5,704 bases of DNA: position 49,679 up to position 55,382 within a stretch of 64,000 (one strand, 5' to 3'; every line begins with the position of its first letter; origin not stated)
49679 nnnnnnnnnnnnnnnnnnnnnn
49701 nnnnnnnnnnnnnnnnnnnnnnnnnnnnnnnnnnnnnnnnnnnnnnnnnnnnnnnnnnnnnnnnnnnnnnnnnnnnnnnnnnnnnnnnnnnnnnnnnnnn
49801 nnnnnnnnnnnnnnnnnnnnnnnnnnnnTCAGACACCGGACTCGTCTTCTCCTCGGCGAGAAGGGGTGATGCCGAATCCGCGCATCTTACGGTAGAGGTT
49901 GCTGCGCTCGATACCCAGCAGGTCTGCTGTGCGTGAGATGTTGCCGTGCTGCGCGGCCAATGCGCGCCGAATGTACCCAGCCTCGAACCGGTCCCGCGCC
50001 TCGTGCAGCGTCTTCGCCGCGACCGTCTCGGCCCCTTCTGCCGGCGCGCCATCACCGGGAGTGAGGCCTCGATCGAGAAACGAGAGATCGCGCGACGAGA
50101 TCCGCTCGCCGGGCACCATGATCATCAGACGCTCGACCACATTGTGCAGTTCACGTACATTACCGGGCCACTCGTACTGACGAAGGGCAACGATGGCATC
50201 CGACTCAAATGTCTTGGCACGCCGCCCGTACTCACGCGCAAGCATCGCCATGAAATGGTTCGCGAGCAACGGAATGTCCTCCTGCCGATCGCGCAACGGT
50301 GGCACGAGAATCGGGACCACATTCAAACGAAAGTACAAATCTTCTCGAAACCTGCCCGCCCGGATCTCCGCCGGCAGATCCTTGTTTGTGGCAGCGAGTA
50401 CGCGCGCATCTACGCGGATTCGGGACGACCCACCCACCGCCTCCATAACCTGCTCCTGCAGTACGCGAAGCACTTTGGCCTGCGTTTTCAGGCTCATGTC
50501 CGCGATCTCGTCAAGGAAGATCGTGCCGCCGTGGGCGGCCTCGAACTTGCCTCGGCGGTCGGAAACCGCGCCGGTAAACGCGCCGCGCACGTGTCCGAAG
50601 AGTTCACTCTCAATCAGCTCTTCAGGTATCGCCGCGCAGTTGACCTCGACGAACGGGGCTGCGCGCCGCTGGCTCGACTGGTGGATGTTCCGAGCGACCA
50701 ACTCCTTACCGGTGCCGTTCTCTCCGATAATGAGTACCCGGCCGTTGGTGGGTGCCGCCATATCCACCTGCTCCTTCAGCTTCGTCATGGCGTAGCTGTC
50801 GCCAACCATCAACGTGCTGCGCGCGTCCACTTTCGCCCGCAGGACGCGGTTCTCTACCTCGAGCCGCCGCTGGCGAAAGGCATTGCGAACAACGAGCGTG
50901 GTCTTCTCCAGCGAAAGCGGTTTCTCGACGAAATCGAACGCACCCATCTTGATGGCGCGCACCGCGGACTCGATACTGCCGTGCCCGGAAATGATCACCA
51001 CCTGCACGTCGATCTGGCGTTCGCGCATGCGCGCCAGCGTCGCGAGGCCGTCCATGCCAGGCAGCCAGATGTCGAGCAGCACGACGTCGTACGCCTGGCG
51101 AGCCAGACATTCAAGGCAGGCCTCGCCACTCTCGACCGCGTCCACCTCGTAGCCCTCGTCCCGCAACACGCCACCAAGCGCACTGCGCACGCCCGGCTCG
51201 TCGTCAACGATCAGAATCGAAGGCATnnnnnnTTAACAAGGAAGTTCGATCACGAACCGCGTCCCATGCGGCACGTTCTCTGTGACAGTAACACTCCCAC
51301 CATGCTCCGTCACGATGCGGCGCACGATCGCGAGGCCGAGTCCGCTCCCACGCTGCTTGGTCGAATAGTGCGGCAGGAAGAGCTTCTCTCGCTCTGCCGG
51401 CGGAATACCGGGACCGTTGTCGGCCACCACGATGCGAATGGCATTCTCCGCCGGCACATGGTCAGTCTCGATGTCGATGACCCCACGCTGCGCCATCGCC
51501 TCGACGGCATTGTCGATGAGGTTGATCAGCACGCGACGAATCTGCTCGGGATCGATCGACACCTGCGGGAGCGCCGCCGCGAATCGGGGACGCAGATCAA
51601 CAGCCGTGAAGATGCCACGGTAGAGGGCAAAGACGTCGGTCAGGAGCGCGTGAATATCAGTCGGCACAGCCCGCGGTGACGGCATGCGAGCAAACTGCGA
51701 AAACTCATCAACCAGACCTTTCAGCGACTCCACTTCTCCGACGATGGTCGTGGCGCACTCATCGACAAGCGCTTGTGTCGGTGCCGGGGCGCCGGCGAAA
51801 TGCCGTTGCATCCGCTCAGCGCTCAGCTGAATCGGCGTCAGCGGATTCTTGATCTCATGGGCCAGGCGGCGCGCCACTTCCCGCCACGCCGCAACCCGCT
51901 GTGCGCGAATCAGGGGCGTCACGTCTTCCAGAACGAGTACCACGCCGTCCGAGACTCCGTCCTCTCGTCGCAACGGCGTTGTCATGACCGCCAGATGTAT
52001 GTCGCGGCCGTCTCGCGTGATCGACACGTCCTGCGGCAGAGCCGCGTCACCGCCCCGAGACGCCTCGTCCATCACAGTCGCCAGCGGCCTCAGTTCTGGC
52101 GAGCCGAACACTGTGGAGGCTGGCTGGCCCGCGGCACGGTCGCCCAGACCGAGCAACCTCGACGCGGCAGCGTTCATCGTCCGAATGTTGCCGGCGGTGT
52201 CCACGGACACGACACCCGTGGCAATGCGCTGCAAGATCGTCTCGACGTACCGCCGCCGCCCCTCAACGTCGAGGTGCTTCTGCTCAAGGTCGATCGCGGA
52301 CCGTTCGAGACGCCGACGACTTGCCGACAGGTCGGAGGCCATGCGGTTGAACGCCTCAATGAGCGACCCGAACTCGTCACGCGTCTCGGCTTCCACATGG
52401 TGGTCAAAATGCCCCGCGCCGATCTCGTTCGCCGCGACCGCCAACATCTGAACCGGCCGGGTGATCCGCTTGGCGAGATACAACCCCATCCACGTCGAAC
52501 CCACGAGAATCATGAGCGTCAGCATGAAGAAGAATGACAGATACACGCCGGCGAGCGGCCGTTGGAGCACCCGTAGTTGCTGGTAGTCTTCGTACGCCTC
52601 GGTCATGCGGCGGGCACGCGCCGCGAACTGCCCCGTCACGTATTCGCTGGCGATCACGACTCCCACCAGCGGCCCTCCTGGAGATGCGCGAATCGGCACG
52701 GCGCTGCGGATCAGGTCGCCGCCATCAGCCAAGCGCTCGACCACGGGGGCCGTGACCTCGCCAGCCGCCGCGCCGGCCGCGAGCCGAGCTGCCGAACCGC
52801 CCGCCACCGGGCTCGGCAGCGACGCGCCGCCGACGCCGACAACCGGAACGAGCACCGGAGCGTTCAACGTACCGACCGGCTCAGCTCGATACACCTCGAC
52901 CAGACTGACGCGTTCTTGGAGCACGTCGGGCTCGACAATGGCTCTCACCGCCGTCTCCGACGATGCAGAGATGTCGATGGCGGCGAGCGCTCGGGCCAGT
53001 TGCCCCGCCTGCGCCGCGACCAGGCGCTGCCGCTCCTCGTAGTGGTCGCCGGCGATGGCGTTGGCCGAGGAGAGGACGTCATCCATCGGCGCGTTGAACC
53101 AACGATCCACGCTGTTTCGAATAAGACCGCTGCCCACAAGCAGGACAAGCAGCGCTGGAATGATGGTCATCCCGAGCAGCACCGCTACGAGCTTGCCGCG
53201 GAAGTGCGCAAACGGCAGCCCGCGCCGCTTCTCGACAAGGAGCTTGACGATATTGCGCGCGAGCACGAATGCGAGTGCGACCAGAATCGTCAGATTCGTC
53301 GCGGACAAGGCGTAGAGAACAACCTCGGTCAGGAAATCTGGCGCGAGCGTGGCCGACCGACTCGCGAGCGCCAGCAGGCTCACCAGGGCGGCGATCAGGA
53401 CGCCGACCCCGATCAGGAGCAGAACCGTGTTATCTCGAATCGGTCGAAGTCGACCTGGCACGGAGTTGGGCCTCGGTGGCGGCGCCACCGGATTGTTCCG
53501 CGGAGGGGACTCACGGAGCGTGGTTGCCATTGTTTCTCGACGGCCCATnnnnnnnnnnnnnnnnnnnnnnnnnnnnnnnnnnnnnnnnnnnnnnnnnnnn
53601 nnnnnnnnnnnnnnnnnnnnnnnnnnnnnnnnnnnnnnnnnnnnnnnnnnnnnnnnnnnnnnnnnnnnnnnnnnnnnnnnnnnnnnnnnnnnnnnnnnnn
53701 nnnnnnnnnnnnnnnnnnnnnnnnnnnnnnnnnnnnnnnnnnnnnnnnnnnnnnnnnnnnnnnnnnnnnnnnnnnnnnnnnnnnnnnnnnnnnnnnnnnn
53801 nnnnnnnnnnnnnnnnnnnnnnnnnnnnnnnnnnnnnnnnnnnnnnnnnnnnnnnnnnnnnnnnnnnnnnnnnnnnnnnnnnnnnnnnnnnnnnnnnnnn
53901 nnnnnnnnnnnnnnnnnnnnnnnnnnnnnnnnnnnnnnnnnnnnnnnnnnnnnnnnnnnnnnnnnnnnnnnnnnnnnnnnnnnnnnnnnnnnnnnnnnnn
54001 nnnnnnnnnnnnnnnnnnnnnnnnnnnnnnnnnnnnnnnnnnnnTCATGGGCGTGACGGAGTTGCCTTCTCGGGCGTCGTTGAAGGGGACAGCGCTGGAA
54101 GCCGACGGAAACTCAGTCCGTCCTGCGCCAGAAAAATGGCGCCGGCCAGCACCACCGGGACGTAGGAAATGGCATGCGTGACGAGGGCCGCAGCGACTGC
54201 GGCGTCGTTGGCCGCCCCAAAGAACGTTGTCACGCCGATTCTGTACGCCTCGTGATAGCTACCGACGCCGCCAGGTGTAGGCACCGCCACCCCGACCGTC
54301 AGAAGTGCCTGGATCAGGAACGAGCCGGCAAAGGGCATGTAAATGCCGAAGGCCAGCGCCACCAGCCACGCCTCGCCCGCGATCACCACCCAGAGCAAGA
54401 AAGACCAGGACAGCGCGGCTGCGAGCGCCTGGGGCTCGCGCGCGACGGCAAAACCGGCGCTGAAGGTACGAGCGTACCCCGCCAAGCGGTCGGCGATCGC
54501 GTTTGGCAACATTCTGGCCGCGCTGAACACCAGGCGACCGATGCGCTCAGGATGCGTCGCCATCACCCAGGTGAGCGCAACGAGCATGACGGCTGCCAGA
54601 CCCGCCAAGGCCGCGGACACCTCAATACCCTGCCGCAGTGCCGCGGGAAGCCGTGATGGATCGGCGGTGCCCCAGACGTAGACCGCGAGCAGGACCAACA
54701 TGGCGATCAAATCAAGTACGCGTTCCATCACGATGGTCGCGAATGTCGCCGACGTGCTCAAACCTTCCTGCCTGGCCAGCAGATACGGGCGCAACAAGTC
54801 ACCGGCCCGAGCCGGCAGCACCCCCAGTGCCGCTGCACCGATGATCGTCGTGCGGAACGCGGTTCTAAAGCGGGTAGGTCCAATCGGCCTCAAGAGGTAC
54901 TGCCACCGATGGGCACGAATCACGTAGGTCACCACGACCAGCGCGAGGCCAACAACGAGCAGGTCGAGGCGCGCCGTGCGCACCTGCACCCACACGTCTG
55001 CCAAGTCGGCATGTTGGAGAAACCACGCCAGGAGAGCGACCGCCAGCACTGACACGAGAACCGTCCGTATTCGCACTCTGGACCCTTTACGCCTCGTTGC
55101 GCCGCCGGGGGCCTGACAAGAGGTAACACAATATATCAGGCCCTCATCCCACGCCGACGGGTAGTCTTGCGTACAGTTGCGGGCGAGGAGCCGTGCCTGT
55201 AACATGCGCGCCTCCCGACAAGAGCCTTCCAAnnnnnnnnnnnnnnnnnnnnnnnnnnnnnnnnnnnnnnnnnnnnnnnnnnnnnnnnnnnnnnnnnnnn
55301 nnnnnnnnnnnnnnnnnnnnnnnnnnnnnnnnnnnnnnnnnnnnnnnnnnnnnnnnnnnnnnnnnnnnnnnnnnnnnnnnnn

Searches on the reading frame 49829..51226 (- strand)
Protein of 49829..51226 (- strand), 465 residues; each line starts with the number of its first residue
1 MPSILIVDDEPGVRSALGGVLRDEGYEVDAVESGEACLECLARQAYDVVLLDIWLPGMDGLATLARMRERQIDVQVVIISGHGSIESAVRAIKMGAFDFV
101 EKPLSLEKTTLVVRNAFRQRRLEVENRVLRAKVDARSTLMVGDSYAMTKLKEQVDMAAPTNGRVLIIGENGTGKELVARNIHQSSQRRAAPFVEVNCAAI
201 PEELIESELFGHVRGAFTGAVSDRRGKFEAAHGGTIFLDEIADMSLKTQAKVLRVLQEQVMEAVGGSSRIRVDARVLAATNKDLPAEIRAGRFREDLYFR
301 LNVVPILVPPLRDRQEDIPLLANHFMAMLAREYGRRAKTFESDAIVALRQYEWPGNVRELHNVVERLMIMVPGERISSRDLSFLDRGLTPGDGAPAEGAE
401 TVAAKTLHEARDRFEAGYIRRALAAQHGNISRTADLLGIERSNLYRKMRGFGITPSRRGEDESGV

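Call 47: search_protein_families(library=pfam, proteins=[window:49829-51226:-], max_evalue=0.001)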
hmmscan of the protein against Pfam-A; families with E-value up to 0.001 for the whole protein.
window:49829-51226:- (465 aa): 8 families
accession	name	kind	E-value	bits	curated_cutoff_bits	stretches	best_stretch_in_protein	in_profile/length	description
PF00158.32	Sigma54_activat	-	1.3e-70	236.9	20.2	1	140-306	1-167/168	Sigma-54 interaction domain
PF00072.30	Response_reg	-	2.5e-31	108.5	30.2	1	4-109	1-106/111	Response regulator receiver domain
PF25601.1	AAA_lid_14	-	2.6e-26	91.7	27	1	312-382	1-71/87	AAA+ ATPase lid domain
PF14532.12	Sigma54_activ_2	-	1e-23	84.6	25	1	141-311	1-138/138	Sigma-54 interaction domain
PF02954.25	HTH_8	-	1.1e-12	47.9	22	1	412-449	3-40/42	Bacterial regulatory protein, Fis family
PF00004.35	AAA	-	4.8e-09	37.2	21.2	1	164-300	1-130/131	ATPase family associated with various cellular activities (AAA)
PF07728.20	AAA_5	-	4.2e-08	33.7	22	1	164-282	2-123/139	AAA domain (dynein-related subfamily)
PF01078.27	Mg_chelatase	-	0.00011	22.2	20.3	0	219-260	93-134/207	Magnesium chelatase, subunit ChlI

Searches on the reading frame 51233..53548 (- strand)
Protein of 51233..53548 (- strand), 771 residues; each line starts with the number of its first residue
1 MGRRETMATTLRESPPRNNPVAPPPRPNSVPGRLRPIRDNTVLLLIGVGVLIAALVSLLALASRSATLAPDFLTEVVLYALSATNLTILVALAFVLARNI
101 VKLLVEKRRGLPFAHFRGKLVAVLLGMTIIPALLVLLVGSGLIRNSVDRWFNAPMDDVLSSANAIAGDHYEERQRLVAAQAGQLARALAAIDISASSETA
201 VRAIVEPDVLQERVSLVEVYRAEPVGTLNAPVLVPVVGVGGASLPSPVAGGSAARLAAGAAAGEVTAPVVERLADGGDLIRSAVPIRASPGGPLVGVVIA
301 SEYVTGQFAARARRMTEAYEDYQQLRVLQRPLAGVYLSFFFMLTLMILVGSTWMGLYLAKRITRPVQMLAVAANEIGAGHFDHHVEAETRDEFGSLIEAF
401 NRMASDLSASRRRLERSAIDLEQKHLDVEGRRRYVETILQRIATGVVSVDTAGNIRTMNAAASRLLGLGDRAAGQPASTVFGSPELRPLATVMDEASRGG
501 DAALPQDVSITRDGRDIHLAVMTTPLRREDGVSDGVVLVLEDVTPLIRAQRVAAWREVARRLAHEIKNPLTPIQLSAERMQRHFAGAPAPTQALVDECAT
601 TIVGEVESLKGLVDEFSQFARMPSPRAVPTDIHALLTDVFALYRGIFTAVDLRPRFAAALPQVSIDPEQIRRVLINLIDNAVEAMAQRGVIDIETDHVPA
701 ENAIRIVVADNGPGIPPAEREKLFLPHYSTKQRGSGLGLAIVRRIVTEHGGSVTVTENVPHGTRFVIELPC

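Call 47: search_protein_families(library=pfam, proteins=[window:51233-53548:-], max_evalue=0.001)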
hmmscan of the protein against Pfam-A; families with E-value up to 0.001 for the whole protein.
window:51233-53548:- (771 aa): 11 families
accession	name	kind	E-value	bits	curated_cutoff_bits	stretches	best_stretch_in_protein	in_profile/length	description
PF02518.31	HATPase_c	-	2.6e-28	99.1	26.4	1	666-770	2-108/111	Histidine kinase-, DNA gyrase B-, and HSP90-like ATPase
PF00672.30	HAMP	-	1.9e-15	57.3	25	1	358-408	2-52/53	HAMP domain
PF00989.32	PAS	-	8.1e-11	42.4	22.6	1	435-543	3-113/113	PAS fold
PF00512.31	HisKA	-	4.1e-10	40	26.9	1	555-623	2-64/66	His Kinase A (phospho-acceptor) domain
PF08448.16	PAS_4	-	2.7e-08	34.4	23.1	1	445-545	7-107/110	PAS fold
PF19312.4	NtrY_N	-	2.7e-06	27.4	23.2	1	49-233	11-194/291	NtrY N-terminal region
PF13596.12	PAS_10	-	5.6e-06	27.4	22.1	1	436-544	2-106/106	PAS domain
PF13589.12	HATPase_c_3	-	1.1e-05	25.9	25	1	671-732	4-62/137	Histidine kinase-, DNA gyrase B-, and HSP90-like ATPase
PF14501.12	HATPase_c_5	-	2.8e-05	24.4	22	1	667-757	3-90/102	GHKL domain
PF13581.12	HATPase_c_2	-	4.2e-05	24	27.4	1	678-749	40-112/127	Histidine kinase-like ATPase domain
PF13426.13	PAS_9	-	0.00038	21.1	27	0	445-544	3-102/103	PAS domain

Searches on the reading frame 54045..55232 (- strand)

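Call 47: search_protein_families(library=pfam, proteins=[window:54045-55232:-], max_evalue=0.001)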
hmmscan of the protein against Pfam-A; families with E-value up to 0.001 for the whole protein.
window:54045-55232:- (395 aa): 1 family
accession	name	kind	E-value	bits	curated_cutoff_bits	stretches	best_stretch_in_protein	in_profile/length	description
PF03706.18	LPG_synthase_TM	-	3.7e-48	165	33.4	1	60-364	3-302/302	Lysylphosphatidylglycerol synthase TM region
